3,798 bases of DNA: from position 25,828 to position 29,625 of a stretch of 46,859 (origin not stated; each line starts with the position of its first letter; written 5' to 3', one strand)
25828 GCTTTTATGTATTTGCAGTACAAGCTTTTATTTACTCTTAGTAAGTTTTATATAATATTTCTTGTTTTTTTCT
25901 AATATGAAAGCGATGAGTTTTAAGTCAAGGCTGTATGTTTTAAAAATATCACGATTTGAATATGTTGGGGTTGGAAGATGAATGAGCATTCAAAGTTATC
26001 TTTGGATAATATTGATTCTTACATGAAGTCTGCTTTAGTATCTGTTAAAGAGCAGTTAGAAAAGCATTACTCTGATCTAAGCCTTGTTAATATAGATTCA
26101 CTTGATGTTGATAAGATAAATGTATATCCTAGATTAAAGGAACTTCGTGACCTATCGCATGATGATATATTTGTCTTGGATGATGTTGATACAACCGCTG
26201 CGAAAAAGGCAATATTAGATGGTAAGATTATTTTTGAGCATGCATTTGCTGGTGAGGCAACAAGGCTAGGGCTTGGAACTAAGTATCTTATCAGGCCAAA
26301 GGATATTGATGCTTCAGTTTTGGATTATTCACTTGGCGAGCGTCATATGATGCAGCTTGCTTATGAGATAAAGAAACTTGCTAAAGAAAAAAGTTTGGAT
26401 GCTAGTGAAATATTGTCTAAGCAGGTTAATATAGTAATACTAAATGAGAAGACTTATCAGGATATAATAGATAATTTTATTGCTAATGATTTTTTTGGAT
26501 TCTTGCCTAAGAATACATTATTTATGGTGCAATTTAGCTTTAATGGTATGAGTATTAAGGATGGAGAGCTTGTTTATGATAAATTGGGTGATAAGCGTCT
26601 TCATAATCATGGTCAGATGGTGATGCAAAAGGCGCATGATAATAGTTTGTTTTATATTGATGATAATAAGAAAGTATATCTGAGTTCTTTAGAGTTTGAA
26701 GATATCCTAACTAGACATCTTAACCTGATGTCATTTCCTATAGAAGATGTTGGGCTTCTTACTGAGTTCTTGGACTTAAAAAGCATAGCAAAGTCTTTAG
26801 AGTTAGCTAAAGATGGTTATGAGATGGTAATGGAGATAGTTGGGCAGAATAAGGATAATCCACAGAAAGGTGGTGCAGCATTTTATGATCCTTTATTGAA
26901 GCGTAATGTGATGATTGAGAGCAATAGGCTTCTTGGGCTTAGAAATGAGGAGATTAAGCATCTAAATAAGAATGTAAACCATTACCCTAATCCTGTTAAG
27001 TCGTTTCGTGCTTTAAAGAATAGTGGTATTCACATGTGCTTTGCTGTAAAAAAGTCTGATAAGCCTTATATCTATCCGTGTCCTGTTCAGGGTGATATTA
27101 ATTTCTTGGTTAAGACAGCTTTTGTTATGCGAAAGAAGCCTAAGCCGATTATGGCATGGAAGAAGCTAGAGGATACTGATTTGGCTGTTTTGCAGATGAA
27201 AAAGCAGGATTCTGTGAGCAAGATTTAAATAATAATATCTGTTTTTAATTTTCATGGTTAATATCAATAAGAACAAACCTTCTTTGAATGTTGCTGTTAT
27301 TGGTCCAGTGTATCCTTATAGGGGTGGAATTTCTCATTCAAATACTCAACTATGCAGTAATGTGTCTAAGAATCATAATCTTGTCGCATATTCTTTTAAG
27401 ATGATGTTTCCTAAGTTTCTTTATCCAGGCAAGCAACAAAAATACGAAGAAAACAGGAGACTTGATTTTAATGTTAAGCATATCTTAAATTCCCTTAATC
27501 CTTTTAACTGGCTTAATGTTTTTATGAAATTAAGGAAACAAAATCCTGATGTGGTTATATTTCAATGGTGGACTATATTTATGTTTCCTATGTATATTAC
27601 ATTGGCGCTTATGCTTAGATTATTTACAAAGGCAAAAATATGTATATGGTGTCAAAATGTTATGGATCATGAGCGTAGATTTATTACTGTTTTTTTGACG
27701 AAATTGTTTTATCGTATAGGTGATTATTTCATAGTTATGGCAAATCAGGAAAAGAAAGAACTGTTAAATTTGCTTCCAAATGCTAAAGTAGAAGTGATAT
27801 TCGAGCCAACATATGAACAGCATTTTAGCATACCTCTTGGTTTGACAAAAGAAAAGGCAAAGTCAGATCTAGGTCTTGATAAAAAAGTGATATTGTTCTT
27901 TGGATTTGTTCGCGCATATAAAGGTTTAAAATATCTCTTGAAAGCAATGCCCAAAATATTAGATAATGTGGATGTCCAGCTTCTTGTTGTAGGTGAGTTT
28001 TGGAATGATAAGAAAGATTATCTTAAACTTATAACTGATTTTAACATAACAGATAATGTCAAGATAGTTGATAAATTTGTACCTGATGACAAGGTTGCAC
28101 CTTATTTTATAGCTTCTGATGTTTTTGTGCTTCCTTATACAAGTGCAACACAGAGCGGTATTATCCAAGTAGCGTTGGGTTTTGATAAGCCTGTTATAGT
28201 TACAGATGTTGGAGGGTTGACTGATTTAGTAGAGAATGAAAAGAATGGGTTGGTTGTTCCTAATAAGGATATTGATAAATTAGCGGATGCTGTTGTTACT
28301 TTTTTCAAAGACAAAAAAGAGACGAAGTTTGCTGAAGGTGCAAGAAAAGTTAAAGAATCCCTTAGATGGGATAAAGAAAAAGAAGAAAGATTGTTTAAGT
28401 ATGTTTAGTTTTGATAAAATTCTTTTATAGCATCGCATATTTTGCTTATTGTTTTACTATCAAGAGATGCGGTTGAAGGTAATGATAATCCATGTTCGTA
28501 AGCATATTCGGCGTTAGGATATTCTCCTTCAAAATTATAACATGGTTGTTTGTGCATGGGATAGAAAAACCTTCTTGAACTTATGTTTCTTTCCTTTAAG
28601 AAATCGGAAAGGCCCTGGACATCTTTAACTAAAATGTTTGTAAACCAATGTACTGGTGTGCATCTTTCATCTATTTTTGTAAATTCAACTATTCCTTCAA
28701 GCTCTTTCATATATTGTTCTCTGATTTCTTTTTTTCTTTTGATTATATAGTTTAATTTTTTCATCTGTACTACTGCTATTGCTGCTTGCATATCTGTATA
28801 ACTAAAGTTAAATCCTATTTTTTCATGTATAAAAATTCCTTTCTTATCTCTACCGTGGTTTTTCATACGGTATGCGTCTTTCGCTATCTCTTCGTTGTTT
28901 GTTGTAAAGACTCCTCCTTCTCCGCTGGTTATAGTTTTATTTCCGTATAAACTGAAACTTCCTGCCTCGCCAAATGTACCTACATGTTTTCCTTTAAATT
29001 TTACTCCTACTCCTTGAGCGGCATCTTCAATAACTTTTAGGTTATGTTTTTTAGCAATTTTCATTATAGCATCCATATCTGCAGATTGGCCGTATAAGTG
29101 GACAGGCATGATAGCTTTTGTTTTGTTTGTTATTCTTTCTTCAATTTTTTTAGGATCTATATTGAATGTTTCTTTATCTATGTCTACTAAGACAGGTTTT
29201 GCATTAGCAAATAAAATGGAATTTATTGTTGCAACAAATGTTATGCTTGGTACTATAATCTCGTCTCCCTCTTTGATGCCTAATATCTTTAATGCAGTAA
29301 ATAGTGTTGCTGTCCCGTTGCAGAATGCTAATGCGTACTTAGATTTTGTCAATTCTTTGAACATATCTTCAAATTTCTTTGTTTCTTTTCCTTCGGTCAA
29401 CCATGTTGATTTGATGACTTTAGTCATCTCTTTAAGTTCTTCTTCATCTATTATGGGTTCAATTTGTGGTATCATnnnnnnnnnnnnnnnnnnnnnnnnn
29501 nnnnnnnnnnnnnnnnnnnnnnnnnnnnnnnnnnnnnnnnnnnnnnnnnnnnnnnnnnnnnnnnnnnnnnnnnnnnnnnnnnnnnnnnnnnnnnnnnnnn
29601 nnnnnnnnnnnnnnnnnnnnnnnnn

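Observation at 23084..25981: Integrase-less 2.87-kb insertion flanked by a perfect 25-bp direct repeat splits a ugd/pyrophosphorylase gene pair and appears to carry its own repair kit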

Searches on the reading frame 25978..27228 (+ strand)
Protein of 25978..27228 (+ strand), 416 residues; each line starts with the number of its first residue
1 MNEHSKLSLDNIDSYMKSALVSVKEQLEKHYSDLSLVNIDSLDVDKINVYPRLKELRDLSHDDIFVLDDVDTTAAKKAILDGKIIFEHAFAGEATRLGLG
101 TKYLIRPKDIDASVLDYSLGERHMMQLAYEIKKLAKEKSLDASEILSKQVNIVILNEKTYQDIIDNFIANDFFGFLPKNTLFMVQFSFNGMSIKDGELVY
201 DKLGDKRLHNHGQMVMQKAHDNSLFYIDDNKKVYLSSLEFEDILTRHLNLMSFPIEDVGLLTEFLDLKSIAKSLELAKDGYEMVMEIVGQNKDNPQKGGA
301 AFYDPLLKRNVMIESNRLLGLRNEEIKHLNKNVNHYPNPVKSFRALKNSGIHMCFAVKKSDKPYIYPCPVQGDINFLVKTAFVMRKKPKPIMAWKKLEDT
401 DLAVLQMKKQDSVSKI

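Call 7: search_protein_families(library=pfam, proteins=[window:25978-27228:+], max_evalue=0.01)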
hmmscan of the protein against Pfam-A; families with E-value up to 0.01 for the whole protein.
window:25978-27228:+ (416 aa): 0 families

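Call 10: find_encoding_contigs(protein=window:25978-27225:+, flank=10000, max_places=10)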
Protein window:25978-27225:+ (416 aa): 1 contig read that carries it; 1 place shown.
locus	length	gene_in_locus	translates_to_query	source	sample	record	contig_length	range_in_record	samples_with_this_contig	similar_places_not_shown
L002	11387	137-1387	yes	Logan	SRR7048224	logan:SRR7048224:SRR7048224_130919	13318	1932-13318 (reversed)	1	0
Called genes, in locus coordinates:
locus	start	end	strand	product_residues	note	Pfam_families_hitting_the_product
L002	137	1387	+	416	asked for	-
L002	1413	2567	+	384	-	PF00534:Glycos_transf_1, PF13692:Glyco_trans_1_4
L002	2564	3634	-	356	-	PF01041:DegT_DnrJ_EryC1, PF00155:Aminotran_1_2 (weak), PF00266:Aminotran_5 (weak), PF01053:Cys_Met_Meta_PP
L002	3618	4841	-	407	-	PF00266:Aminotran_5 (faint), PF01041:DegT_DnrJ_EryC1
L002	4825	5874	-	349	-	PF01370:Epimerase, PF04321:RmlD_sub_bind, PF16363:GDP_Man_Dehyd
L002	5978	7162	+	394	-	PF01041:DegT_DnrJ_EryC1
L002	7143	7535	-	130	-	-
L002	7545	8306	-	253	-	PF03567:Sulfotransfer_2 (weak)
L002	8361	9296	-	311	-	PF03706:LPG_synthase_TM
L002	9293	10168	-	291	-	PF00535:Glycos_transf_2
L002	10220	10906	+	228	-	PF13489:Methyltransf_23, PF13847:Methyltransf_31, PF08241:Methyltransf_11, PF08242:Methyltransf_12 (weak), PF13649:Methyltransf_25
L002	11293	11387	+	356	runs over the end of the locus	PF02350:Epimerase_2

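Call 16: find_homologous_proteins(query=window:25978-27225:+, max_evalue=0.00001)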
Query window:25978-27225:+ (416 aa): 595 proteins with E <= 0.00001 among 6319 candidates; the best 120 are listed.
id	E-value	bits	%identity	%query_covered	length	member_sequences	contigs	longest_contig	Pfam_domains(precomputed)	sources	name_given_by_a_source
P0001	1.3e-270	915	100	100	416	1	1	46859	-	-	-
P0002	1.1e-149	517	53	98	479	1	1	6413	-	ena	-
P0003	2.1e-140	486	54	96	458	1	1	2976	-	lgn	-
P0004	3.1e-135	469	51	99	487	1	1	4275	-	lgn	-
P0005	1.9e-132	460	49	98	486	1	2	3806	-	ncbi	-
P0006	1.7e-118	414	43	99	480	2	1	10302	-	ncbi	-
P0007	5.5e-118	412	46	99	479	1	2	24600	-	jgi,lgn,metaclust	metaclust:\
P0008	3.4e-117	410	46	98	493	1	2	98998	-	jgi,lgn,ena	-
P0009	7.6e-117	409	45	99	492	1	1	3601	-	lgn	-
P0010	3.2e-116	407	45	97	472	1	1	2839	-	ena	-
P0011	7.0e-116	406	47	98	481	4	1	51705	-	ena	-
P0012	9.5e-116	405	46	99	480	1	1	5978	-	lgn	-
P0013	2.7e-115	404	43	99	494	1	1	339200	-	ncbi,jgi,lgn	ncbi:MAG: hypothetical protein WC858_01040 [Parcubacteria group bacterium]|jgi:hypothetical protein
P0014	2.9e-115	403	44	99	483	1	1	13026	-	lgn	-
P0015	8.1e-115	402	45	98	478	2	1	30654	-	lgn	-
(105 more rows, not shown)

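Call 18: find_related_loci(query=A1, collection=genome_contigs, flank=6000)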
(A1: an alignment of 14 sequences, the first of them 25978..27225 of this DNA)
Query A1 (416 aa) in genome_contigs; peptide patterns used: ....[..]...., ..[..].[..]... (x = any residue, [..] = any of these).
189 stretches matched a pattern; 152 encode a relative of the query (tblastn E <= 1e-3); the best 80 are kept; 80 distinct loci.
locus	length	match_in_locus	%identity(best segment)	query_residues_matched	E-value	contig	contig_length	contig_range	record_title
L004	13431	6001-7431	43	1-412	1e-120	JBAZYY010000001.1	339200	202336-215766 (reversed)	MAG: Parcubacteria group bacterium isolate SO_2017_GW1_93 NODE_234_length_339200_cov_4.710741_OW334_2017, whole genome s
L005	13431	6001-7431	45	1-412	1e-120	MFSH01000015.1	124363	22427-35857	MAG: Candidatus Moranbacteria bacterium RIFOXYB1_FULL_43_19 rifoxyb1_full_scaffold_32, whole genome shotgun sequence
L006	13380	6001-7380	46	5-412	1e-118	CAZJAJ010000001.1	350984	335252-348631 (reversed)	MAG TPA_asm: uncultured Methanosarcinales archaeon isolate SRP334346_co1_96 genome assembly, contig: NODE_25_length_3509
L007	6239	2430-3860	43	1-412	1e-116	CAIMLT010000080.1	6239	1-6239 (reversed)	uncultured bacterium isolate Loclat_bin-06345 genome assembly, contig: bin-06345:080/102, whole genome shotgun sequence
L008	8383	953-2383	43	1-412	6e-116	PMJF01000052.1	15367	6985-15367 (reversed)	MAG: Candidatus Moraniibacteriota bacterium isolate fen_1326 73.20120600_E3D.118_contig_125875, whole genome shotgun seq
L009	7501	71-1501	43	1-412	2e-115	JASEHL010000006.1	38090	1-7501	MAG: Patescibacteria group bacterium isolate Yes70-22 NODE_6_length_38090_cov_11.491758, whole genome shotgun sequence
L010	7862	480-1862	43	7-412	8e-116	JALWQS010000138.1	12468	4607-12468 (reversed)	MAG: Candidatus Woesearchaeota archaeon isolate M2_metabat1_scaf2bin.081 M2_NODE_6589_length_12468_cov_1.588688, whole g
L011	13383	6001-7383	44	5-411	4e-115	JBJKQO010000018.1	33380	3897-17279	MAG: Candidatus Woesearchaeota archaeon isolate Bin_36 S1Ck127_2105591_flag_0_multi_8.9952_len_33380, whole genome shotg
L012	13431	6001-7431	43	1-412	3e-114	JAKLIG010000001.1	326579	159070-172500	MAG: Patescibacteria group bacterium isolate RA.bin81 RA.bin81_1, whole genome shotgun sequence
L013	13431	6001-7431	43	1-412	4e-114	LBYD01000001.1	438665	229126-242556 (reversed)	MAG: Candidatus Moranbacteria bacterium GW2011_GWC2_40_12 UT79_C0001, whole genome shotgun sequence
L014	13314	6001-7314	44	7-411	6e-114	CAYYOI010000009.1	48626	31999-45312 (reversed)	MAG TPA_asm: uncultured Methanosarcinales archaeon isolate SRP252850_co1_50 genome assembly, contig: NODE_1023_length_48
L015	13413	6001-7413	43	7-412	5e-114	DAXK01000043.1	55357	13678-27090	MAG TPA_asm: archaeon UBA583 isolate UBA583 UBA583_contig_304, whole genome shotgun sequence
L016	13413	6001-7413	44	6-411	8e-113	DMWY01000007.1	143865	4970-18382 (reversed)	MAG TPA_asm: Candidatus Moraniibacteriota bacterium isolate UBA12116 contig_198, whole genome shotgun sequence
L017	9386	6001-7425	44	2-412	3e-112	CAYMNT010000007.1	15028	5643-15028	MAG TPA_asm: uncultured Bdellovibrionales bacterium isolate SRP144503_co3_323 genome assembly, contig: NODE_873_length_1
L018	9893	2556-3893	45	4-411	2e-111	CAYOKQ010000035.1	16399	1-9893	MAG TPA_asm: uncultured Methanosarcinales archaeon isolate binchicken_co125_1105 genome assembly, contig: NODE_7150_leng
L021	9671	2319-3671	43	7-411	3e-109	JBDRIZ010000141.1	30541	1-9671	MAG: Candidatus Woesearchaeota archaeon isolate MEGAHIT-group-1.614 k141_12723445, whole genome shotgun sequence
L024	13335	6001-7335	41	7-412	7e-106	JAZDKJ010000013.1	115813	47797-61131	MAG: Candidatus Woesearchaeota archaeon isolate MEGAHIT-group-0.53 k141_11546981, whole genome shotgun sequence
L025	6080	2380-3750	42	6-412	2e-105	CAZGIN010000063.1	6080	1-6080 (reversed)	MAG TPA_asm: uncultured Methanosarcinales archaeon isolate binchicken_co129_420 genome assembly, contig: NODE_44926_leng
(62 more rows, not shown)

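Call 29: search_protein_families(library=ncbifam, proteins=[window:25978-27228:+], max_evalue=0.1)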
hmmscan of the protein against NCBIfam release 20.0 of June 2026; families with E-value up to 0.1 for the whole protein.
window:25978-27228:+ (416 aa): 0 families

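Call 96: search_solved_structures(query=A1, max_evalue=1)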
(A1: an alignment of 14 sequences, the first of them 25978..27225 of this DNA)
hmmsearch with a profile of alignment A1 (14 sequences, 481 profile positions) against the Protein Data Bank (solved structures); distinct sequences matched with E-value up to 1: 4.
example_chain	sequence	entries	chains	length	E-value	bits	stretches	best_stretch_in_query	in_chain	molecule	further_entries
3oc9_A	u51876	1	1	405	0.0038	19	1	200-301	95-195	UDP-N-acetylglucosamine pyrophosphorylase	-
8yp3_A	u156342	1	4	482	0.19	13.4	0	198-299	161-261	UDP-N-acetylglucosamine diphosphorylase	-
1vm8_A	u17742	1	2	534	0.49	12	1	203-253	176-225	UDP-N-acetylglucosamine pyrophosphorylase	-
1v38_A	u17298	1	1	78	0.94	11.1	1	34-86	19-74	SAM-domain protein SAMSN-1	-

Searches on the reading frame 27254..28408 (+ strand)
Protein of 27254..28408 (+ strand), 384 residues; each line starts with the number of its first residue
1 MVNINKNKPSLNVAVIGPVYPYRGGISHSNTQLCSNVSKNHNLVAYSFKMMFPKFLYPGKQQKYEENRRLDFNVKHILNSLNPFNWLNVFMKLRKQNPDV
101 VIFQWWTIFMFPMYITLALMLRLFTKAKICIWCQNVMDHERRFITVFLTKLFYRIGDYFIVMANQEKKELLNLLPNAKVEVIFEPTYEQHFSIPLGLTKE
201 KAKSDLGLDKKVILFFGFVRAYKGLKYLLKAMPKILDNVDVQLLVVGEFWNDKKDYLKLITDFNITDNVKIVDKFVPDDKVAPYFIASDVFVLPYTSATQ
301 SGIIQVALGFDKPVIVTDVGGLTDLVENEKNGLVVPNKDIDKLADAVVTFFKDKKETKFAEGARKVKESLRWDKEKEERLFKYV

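Call 7: search_protein_families(library=pfam, proteins=[window:27254-28408:+], max_evalue=0.01)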
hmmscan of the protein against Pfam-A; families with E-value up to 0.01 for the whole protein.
window:27254-28408:+ (384 aa): 3 families
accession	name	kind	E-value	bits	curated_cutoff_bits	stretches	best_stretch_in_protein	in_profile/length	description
PF13692.12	Glyco_trans_1_4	-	4.9e-27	95.4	27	1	211-353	2-142/142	Glycosyl transferases group 1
PF00534.26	Glycos_transf_1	-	8.1e-26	91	26.4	1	199-365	4-171/172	Glycosyl transferases group 1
PF13439.12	Glyco_transf_4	-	0.0044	17.5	28.5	1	70-182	45-162/170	Glycosyltransferase Family 4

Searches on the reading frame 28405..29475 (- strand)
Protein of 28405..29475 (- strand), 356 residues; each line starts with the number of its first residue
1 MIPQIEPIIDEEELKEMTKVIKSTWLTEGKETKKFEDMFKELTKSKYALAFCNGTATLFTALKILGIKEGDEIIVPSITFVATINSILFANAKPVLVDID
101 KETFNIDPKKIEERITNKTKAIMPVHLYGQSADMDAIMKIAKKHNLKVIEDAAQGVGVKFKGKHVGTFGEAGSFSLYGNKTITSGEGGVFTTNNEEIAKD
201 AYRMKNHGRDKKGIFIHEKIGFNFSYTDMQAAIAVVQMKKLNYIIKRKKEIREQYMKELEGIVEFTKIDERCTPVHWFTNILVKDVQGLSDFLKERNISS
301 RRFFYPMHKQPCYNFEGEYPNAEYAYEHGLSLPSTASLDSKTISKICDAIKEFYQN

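Call 7: search_protein_families(library=pfam, proteins=[window:28405-29475:-], max_evalue=0.01)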
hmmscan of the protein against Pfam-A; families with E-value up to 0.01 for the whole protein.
window:28405-29475:- (356 aa): 5 families
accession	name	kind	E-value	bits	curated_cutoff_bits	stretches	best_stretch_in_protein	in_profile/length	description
PF01041.23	DegT_DnrJ_EryC1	-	1e-114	383.9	19.8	1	8-350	2-359/360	DegT/DnrJ/EryC1/StrS aminotransferase family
PF01053.26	Cys_Met_Meta_PP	-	1.4e-08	34.2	27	1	32-161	54-183/381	Cys/Met metabolism PLP-dependent enzyme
PF00266.25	Aminotran_5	-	1.8e-07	30.9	21.5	1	44-157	59-181/371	Aminotransferase class-V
PF00155.27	Aminotran_1_2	-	3.1e-07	30.4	19.7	1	45-157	64-191/361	Aminotransferase class I and II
PF01212.27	Beta_elim_lyase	-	8.6e-05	22.4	27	1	29-154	31-171/288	Beta-eliminating lyase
